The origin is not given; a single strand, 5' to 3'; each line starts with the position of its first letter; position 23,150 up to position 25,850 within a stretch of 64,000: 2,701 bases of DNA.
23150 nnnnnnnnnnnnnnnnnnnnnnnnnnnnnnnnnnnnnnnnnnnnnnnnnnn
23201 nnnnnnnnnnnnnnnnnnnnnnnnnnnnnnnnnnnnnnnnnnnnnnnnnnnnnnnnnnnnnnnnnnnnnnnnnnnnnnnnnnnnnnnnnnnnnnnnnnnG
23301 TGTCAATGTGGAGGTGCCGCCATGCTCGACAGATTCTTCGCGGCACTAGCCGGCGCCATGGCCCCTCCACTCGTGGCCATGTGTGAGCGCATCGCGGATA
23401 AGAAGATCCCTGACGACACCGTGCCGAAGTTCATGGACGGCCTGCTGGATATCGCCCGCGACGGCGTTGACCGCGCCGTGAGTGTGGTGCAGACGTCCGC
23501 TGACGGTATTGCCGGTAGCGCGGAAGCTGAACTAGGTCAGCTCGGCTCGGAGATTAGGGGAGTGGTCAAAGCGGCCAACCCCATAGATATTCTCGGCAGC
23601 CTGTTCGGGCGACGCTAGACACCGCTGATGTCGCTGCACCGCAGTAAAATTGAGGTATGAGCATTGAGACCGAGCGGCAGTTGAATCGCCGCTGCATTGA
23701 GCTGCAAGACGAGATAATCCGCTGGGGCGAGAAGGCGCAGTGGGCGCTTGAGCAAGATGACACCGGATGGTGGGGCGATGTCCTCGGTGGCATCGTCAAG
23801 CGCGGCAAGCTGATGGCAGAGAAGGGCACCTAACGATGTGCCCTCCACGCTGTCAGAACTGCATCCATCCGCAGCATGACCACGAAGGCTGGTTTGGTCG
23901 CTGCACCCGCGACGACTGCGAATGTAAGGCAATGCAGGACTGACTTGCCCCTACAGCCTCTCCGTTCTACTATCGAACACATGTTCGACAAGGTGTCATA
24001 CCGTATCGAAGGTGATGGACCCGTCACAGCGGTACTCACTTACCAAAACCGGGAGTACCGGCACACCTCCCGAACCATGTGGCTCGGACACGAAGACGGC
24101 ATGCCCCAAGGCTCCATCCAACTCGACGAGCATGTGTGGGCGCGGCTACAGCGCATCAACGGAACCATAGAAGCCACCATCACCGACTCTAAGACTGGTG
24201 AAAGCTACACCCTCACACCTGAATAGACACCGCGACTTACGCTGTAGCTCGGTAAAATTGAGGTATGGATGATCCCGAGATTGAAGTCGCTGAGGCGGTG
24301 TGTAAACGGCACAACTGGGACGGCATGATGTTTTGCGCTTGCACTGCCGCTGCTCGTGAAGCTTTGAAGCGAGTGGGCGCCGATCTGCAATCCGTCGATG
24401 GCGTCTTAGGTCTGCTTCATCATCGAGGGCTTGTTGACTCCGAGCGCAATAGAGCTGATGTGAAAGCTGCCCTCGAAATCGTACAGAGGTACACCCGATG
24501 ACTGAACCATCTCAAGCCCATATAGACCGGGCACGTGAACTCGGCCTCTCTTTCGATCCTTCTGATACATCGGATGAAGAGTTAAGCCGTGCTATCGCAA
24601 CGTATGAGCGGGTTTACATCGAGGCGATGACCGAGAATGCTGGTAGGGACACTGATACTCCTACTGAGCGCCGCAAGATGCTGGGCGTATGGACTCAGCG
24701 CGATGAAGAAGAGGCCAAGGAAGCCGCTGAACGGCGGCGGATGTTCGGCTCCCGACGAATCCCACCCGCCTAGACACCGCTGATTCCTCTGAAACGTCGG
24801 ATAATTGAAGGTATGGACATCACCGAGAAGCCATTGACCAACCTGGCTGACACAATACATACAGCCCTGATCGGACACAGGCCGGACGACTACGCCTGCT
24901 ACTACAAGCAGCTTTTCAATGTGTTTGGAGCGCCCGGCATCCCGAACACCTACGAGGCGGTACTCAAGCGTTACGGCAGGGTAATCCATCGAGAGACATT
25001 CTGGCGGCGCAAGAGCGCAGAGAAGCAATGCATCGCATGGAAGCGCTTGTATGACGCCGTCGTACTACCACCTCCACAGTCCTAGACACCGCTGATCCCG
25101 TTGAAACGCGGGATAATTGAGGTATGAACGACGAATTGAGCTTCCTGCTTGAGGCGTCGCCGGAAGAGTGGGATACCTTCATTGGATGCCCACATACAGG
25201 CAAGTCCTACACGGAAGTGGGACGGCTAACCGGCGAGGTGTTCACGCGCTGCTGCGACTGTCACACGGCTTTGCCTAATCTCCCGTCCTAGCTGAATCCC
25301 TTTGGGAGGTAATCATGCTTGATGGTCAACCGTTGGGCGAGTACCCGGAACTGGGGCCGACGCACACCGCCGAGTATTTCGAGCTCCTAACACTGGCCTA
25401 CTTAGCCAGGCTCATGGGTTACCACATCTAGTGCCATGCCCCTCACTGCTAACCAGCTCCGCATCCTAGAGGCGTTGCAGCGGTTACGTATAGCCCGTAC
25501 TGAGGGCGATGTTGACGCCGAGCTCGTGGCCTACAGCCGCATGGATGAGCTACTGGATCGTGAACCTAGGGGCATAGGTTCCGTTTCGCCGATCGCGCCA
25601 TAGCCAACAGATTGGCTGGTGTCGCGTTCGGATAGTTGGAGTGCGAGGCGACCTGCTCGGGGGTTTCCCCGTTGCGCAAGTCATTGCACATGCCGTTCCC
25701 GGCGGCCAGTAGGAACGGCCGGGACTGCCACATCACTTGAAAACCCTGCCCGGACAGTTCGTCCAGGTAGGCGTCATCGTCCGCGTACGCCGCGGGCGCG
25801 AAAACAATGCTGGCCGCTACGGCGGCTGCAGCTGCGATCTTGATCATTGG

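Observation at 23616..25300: Array of repeat-delimited mini-genes (five junction repeats within 1.5 kb)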

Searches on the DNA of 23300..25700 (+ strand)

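Call 6: search_dna_similar(query=window:23300-25700:+, collection=phages, mode=near, max_rows=30)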
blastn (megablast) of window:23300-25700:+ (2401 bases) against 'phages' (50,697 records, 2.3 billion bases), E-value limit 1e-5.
Records with a match: 16; places in all: 16; records where one place covers at least 80% of the query: 11.
Best place of each record, by identity: >=99% 11; 95-99% 1; 90-95% 4.
By first word of the organism name: Mycobacterium 16.
By host as written in the record: Mycobacterium abscessus GD40 2; Mycobacterium abscessus GD35 1; Mycobacterium abscessus GD20 1; Mycobacterium abscessus GD17 1; Mycobacterium abscessus GD57 1; Mycobacterium abscessus GD22 1; Mycobacterium abscessus GD43A 1; Mycobacterium abscessus GD21 1; and 7 more.
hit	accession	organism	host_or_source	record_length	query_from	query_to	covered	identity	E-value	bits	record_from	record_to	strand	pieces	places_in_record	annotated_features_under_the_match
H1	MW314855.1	Mycobacterium phage phiGD23-1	Mycobacterium abscessus GD40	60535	1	2401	100%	100.0%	0e+0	4434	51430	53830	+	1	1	100: helix-turn-helix DNA binding domain protein | 98: hypothetical protein | 102: hypothetical protein | 103: hypothetical protein | 101: helix-turn-helix DNA binding domain protein | and 6 other names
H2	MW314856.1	Mycobacterium phage phiGD22-1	Mycobacterium abscessus GD40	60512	1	2401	100%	100.0%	0e+0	4434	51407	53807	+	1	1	100: helix-turn-helix DNA binding domain protein | 98: hypothetical protein | 102: hypothetical protein | 103: hypothetical protein | 101: helix-turn-helix DNA binding domain protein | and 6 other names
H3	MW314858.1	Mycobacterium phage phiGD20-1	Mycobacterium abscessus GD35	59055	1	2401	100%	100.0%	0e+0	4434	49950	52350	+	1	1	98: helix-turn-helix DNA binding domain protein | 96: hypothetical protein | 100: hypothetical protein | 101: hypothetical protein | 99: helix-turn-helix DNA binding domain protein | and 6 other names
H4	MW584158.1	Mycobacterium phage prophiGD20-1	Mycobacterium abscessus GD20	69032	1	2401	100%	100.0%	0e+0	4434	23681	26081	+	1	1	64: hypothetical protein | 62: hypothetical protein | 66: hypothetical protein | 67: hypothetical protein | 65: hypothetical protein | and 6 other names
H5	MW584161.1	Mycobacterium phage prophiGD17-2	Mycobacterium abscessus GD17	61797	1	2401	100%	100.0%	0e+0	4434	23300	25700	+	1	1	61: helix-turn-helix DNA binding domain protein | 59: hypothetical protein | 63: hypothetical protein | 64: hypothetical protein | 62: helix-turn-helix DNA binding domain protein | and 6 other names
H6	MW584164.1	Mycobacterium phage prophiGD57-2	Mycobacterium abscessus GD57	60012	1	2401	100%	100.0%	0e+0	4434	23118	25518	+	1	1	62: hypothetical protein | 64: hypothetical protein | 66: hypothetical protein | 67: hypothetical protein | 65: hypothetical protein | and 6 other names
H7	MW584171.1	Mycobacterium phage prophiGD22-1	Mycobacterium abscessus GD22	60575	1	2401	100%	100.0%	0e+0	4434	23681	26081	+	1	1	65: helix-turn-helix DNA binding domain protein | 63: hypothetical protein | 67: hypothetical protein | 68: hypothetical protein | 66: helix-turn-helix DNA binding domain protein | and 6 other names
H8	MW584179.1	Mycobacterium phage prophiGD43A-1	Mycobacterium abscessus GD43A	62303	1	2401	100%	100.0%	0e+0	4434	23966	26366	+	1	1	61: helix-turn-helix DNA binding domain protein | 59: hypothetical protein | 63: hypothetical protein | 64: hypothetical protein | 62: helix-turn-helix DNA binding domain protein | and 6 other names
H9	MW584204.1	Mycobacterium phage prophiGD21-2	Mycobacterium abscessus GD21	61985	1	2401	100%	100.0%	0e+0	4434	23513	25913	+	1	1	65: helix-turn-helix DNA binding domain protein | 63: hypothetical protein | 67: hypothetical protein | 68: hypothetical protein | 66: helix-turn-helix DNA binding domain protein | and 6 other names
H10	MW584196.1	Mycobacterium phage prophiGD27-1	Mycobacterium abscessus GD27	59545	1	2401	100%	100.0%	0e+0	4429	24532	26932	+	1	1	67: hypothetical protein | 65: hypothetical protein | 69: hypothetical protein | 70: hypothetical protein | 68: hypothetical protein | and 6 other names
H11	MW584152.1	Mycobacterium phage prophiGD11-1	Mycobacterium abscessus GD11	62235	1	2401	100%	99.9%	0e+0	4423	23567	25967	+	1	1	65: helix-turn-helix DNA binding domain protein | 63: hypothetical protein | 67: hypothetical protein | 68: hypothetical protein | 66: helix-turn-helix DNA binding domain protein | and 6 other names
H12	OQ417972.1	Mycobacterium phage CCUG48898T-2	Mycobacterium abscessus CCUG48898T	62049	200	2401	36%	95.3%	0e+0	1371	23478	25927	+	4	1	68: hypothetical protein | 63: hypothetical protein | 62: hypothetical protein | 64: hypothetical protein | 65: hypothetical protein | and 5 other names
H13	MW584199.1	Mycobacterium phage prophiGD02-2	Mycobacterium abscessus GD02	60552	23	2211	34%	93.7%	9e-132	1226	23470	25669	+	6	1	69: hypothetical protein | 68: hypothetical protein | 70: hypothetical protein | 67: hypothetical protein | 71: hypothetical protein | and 4 other names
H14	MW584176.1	Mycobacterium phage prophiGD90-1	Mycobacterium abscessus GD90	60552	23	2211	34%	93.7%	9e-132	1226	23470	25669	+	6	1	69: hypothetical protein | 68: hypothetical protein | 70: hypothetical protein | 67: hypothetical protein | 71: hypothetical protein | and 4 other names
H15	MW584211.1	Mycobacterium phage prophiGD102-1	Mycobacterium abscessus GD102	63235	1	1332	32%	91.8%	2e-123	1073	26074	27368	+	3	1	69: hypothetical protein | 70: hypothetical protein | 68: hypothetical protein | 71: hypothetical protein | 72: hypothetical protein | and 1 other names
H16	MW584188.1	Mycobacterium phage prophiGD91-2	Mycobacterium abscessus GD91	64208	13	2211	24%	94.6%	2e-129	901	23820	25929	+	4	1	62: hypothetical protein | 60: hypothetical protein | 63: hypothetical protein | 65: hypothetical protein | 64: hypothetical protein | and 3 other names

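Call 7: get_annotated_region(hit=H5, flank=6000)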
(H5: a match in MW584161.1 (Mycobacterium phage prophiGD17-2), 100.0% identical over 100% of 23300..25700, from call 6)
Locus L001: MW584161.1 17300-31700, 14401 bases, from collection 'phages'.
description: Mycobacterium phage prophiGD17-2, complete genome.
organism: Mycobacterium phage prophiGD17-2 (NCBI taxid 2813245)
taxonomy: Viruses; Duplodnaviria; Heunggongvirae; Uroviricota; Caudoviricetes
host: Mycobacterium abscessus GD17; source: -; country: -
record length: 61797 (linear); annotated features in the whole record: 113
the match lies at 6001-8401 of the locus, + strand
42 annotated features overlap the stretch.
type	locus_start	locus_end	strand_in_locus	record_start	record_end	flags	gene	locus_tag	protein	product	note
CDS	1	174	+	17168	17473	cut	39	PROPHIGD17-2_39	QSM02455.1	hypothetical protein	-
CDS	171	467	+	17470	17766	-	40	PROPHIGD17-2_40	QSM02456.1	hypothetical protein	-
CDS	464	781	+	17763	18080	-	41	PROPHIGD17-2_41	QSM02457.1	hypothetical protein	-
CDS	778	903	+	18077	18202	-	42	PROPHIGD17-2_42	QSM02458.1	hypothetical protein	-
CDS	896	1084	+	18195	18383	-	43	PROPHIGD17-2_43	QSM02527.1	hypothetical protein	-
CDS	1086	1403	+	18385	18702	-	44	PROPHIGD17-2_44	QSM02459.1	WhiB family transcription factor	-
CDS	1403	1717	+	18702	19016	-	45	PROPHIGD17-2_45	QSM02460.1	WhiB family transcription factor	-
CDS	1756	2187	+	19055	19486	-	46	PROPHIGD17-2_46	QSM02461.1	hypothetical protein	-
CDS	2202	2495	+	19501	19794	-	47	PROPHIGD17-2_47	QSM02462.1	hypothetical protein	-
CDS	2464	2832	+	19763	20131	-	48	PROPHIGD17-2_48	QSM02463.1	hypothetical protein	-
CDS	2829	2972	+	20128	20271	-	49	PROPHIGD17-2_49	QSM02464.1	hypothetical protein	-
CDS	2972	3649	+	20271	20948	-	50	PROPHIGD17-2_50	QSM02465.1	helix-turn-helix DNA binding domain protein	-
CDS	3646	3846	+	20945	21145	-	51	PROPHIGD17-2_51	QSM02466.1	hypothetical protein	-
CDS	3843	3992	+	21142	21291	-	52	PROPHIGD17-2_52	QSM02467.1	hypothetical protein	-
CDS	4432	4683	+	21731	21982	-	53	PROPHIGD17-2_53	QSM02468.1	hypothetical protein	-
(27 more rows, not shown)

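Call 8: get_annotated_region(hit=H12, flank=3000)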
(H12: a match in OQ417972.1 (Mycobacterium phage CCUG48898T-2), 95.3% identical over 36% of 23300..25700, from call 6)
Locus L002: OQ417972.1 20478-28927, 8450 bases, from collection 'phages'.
description: Mycobacterium phage CCUG48898T-2, complete genome.
organism: Mycobacterium phage CCUG48898T-2 (NCBI taxid 3032448)
taxonomy: Viruses; Duplodnaviria; Heunggongvirae; Uroviricota; Caudoviricetes
host: Mycobacterium abscessus CCUG48898T; source: -; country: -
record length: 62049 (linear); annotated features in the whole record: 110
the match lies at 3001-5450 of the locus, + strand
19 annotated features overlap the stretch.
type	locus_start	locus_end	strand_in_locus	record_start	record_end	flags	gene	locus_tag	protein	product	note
CDS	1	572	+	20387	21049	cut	55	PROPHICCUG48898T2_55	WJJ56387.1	hypothetical protein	-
CDS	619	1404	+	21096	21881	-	56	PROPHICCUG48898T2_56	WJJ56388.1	hypothetical protein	-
CDS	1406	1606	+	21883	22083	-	57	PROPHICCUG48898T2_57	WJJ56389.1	hypothetical protein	-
CDS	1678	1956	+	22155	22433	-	58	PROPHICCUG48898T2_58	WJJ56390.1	hypothetical protein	-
CDS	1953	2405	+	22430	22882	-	59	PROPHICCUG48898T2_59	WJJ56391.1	hypothetical protein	-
CDS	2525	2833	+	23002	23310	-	60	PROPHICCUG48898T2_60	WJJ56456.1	hypothetical protein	-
CDS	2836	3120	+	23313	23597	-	61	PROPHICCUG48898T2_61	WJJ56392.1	hypothetical protein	-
CDS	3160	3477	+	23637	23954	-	62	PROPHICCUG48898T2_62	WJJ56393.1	hypothetical protein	-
CDS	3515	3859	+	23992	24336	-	63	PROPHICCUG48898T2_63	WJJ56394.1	hypothetical protein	-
CDS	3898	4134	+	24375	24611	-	64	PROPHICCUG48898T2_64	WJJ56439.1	hypothetical protein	-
CDS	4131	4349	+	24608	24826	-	65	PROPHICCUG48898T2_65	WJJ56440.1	hypothetical protein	-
CDS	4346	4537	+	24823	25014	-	66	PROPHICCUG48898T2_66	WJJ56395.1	hypothetical protein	-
CDS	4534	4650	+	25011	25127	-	67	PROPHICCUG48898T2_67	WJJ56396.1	hypothetical protein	-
CDS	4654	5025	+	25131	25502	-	68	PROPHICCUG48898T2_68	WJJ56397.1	hypothetical protein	-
CDS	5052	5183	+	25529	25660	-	69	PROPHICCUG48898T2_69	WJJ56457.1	hypothetical protein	-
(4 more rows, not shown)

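Call 9: get_annotated_region(hit=H13, flank=3000)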
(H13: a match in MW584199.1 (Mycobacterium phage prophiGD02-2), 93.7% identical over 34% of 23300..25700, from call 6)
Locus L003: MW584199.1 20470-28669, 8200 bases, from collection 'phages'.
description: Mycobacterium phage prophiGD02-2, complete genome.
organism: Mycobacterium phage prophiGD02-2 (NCBI taxid 2813228)
taxonomy: Viruses; Duplodnaviria; Heunggongvirae; Uroviricota; Caudoviricetes
host: Mycobacterium abscessus GD02; source: -; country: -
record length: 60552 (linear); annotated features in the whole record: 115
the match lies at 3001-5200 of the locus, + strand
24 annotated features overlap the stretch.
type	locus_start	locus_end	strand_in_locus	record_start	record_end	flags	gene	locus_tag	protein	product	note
CDS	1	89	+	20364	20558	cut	58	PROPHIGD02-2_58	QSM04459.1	hypothetical protein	-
CDS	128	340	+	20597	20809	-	59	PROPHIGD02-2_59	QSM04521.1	hypothetical protein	-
CDS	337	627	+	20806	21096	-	60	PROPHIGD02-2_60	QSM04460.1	hypothetical protein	-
CDS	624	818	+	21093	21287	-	61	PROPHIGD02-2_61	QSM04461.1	hypothetical protein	-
CDS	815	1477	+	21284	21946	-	62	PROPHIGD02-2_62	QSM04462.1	hypothetical protein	-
CDS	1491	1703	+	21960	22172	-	63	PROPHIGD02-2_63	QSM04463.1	hypothetical protein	-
CDS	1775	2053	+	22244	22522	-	64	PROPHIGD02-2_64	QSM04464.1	BrnT-like toxin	-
CDS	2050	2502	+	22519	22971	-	65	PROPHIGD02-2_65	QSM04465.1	antitoxin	-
CDS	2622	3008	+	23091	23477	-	66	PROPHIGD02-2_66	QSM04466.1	hypothetical protein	-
CDS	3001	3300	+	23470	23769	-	67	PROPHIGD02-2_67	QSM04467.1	hypothetical protein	-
CDS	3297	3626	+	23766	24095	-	68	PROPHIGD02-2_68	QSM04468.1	hypothetical protein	-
CDS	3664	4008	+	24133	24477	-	69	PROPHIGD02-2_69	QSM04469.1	hypothetical protein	-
CDS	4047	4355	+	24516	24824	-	70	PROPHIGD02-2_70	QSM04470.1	hypothetical protein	-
CDS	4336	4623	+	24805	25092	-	71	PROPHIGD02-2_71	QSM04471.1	hypothetical protein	-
CDS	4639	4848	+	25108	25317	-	72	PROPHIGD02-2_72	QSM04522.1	hypothetical protein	-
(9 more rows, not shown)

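Call 15: get_annotated_region(hit=H15, flank=4000)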
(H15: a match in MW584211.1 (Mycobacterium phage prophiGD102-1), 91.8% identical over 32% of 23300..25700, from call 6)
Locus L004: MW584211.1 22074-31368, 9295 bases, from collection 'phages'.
description: Mycobacterium phage prophiGD102-1, complete genome.
organism: Mycobacterium phage prophiGD102-1 (NCBI taxid 2813236)
taxonomy: Viruses; Duplodnaviria; Heunggongvirae; Uroviricota; Caudoviricetes
host: Mycobacterium abscessus GD102; source: -; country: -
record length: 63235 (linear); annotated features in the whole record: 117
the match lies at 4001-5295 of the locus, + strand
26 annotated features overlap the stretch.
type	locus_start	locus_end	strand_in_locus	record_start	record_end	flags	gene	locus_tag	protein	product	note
CDS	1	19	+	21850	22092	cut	54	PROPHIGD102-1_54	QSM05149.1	hypothetical protein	-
CDS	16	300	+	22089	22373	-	55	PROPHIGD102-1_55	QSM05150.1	hypothetical protein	-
CDS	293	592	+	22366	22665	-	56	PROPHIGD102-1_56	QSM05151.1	hypothetical protein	-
CDS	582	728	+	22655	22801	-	57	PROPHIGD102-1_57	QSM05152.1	hypothetical protein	-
CDS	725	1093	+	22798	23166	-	58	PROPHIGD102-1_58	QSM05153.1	hypothetical protein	-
CDS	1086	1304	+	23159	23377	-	59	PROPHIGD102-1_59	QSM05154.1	hypothetical protein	-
CDS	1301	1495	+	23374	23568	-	60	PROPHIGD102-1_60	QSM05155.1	hypothetical protein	-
CDS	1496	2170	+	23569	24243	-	61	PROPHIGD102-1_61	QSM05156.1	helix-turn-helix DNA binding domain protein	-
CDS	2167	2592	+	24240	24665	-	62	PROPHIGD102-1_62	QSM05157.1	hypothetical protein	-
CDS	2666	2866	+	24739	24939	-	63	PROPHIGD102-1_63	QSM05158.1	HicA-like toxin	-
CDS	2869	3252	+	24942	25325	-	64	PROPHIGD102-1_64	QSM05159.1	HicB-like antitoxin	-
CDS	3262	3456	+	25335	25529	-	65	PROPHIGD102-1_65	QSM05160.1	hypothetical protein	-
CDS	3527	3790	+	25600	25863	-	66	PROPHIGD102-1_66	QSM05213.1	hypothetical protein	-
CDS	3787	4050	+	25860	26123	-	67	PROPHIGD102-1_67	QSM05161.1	hypothetical protein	-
CDS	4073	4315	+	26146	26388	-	68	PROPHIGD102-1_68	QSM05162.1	hypothetical protein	-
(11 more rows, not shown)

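Call 16: get_annotated_region(hit=H16, flank=3000)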
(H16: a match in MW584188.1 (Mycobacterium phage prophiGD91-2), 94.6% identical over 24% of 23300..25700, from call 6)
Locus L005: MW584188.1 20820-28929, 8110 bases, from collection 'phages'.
description: Mycobacterium phage prophiGD91-2, complete genome.
organism: Mycobacterium phage prophiGD91-2 (NCBI taxid 2813273)
taxonomy: Viruses; Duplodnaviria; Heunggongvirae; Uroviricota; Caudoviricetes; Gracegardnervirinae
host: Mycobacterium abscessus GD91; source: -; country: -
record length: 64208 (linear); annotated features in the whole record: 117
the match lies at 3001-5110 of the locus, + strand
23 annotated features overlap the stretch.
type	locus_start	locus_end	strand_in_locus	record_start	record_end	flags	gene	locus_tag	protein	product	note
CDS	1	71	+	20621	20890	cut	52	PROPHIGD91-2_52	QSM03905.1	hypothetical protein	-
CDS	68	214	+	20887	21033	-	53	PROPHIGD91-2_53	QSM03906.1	hypothetical protein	-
CDS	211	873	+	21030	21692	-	54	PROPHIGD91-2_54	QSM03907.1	hypothetical protein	-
CDS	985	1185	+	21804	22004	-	55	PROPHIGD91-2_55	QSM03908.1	hypothetical protein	-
CDS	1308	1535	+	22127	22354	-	56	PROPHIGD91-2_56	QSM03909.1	hypothetical protein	-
CDS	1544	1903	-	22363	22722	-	57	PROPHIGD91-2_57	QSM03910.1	HicB-like antitoxin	-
CDS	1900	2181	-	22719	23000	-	58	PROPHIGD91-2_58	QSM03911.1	HicA-like toxin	-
CDS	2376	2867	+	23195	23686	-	59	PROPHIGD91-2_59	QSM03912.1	HNH endonuclease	-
CDS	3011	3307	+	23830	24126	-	60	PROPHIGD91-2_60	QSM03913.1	hypothetical protein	-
CDS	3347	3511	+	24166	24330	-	61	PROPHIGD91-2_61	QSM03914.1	hypothetical protein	-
CDS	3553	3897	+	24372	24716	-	62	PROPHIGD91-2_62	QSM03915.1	hypothetical protein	-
CDS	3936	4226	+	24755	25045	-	63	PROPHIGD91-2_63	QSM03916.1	hypothetical protein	-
CDS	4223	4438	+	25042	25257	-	64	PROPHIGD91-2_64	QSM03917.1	hypothetical protein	-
CDS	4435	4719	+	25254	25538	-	65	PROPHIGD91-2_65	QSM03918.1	hypothetical protein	-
CDS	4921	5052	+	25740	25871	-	66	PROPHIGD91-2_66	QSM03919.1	hypothetical protein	-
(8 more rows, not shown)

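Call 73: search_dna_similar(query=window:25083-25126:+, collection=phages, mode=distant, max_evalue=10, max_rows=60, rows=spread)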
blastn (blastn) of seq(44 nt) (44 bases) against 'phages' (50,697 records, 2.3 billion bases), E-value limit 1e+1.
Records with a match: 19; places in all: 74; records where one place covers at least 80% of the query: 16.
Best place of each record, by identity: >=99% 12; 95-99% 4; 90-95% 2; 80-90% 1.
By first word of the organism name: Mycobacterium 16; Haloarcula 2; Pseudomonas 1.
By host as written in the record: Mycobacterium abscessus GD40 2; Haloarcula hispanica 2; Mycobacterium abscessus GD35 1; Mycobacterium abscessus GD11 1; Mycobacterium abscessus GD20 1; Mycobacterium abscessus GD17 1; Mycobacterium abscessus GD57 1; Mycobacterium abscessus GD22 1; and 9 more.
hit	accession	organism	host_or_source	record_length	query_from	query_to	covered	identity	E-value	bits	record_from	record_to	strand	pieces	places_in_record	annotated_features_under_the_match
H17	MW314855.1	Mycobacterium phage phiGD23-1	Mycobacterium abscessus GD40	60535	1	44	100%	100.0%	2e-14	81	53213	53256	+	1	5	103: hypothetical protein | 104: hypothetical protein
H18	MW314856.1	Mycobacterium phage phiGD22-1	Mycobacterium abscessus GD40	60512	1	44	100%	100.0%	2e-14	81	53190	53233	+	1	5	103: hypothetical protein | 104: hypothetical protein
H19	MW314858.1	Mycobacterium phage phiGD20-1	Mycobacterium abscessus GD35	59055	1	44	100%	100.0%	2e-14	81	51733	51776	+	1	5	101: hypothetical protein | 102: hypothetical protein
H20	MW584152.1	Mycobacterium phage prophiGD11-1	Mycobacterium abscessus GD11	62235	1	44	100%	100.0%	2e-14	81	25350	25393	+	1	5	68: hypothetical protein | 69: hypothetical protein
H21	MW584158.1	Mycobacterium phage prophiGD20-1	Mycobacterium abscessus GD20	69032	1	44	100%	100.0%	2e-14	81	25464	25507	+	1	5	67: hypothetical protein | 68: hypothetical protein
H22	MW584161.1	Mycobacterium phage prophiGD17-2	Mycobacterium abscessus GD17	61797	1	44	100%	100.0%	2e-14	81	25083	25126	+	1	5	64: hypothetical protein | 65: hypothetical protein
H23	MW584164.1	Mycobacterium phage prophiGD57-2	Mycobacterium abscessus GD57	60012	1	44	100%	100.0%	2e-14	81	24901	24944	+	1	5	67: hypothetical protein | 68: hypothetical protein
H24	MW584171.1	Mycobacterium phage prophiGD22-1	Mycobacterium abscessus GD22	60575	1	44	100%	100.0%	2e-14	81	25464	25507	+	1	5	68: hypothetical protein | 69: hypothetical protein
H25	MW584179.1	Mycobacterium phage prophiGD43A-1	Mycobacterium abscessus GD43A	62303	1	44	100%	100.0%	2e-14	81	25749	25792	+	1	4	64: hypothetical protein | 65: hypothetical protein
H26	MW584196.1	Mycobacterium phage prophiGD27-1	Mycobacterium abscessus GD27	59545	1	44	100%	100.0%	2e-14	81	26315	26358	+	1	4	70: hypothetical protein | 71: hypothetical protein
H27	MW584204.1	Mycobacterium phage prophiGD21-2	Mycobacterium abscessus GD21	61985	1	44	100%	100.0%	2e-14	81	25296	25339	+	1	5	68: hypothetical protein | 69: hypothetical protein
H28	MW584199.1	Mycobacterium phage prophiGD02-2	Mycobacterium abscessus GD02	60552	1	44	100%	97.8%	3e-12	74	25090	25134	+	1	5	72: hypothetical protein | 71: hypothetical protein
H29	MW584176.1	Mycobacterium phage prophiGD90-1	Mycobacterium abscessus GD90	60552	1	44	100%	97.8%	3e-12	74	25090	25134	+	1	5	72: hypothetical protein | 71: hypothetical protein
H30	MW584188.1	Mycobacterium phage prophiGD91-2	Mycobacterium abscessus GD91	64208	1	44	100%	95.5%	1e-11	72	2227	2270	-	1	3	4: hypothetical protein | 3: hypothetical protein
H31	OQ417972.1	Mycobacterium phage CCUG48898T-2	Mycobacterium abscessus CCUG48898T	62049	1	44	100%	95.5%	1e-11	72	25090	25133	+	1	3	67: hypothetical protein | 68: hypothetical protein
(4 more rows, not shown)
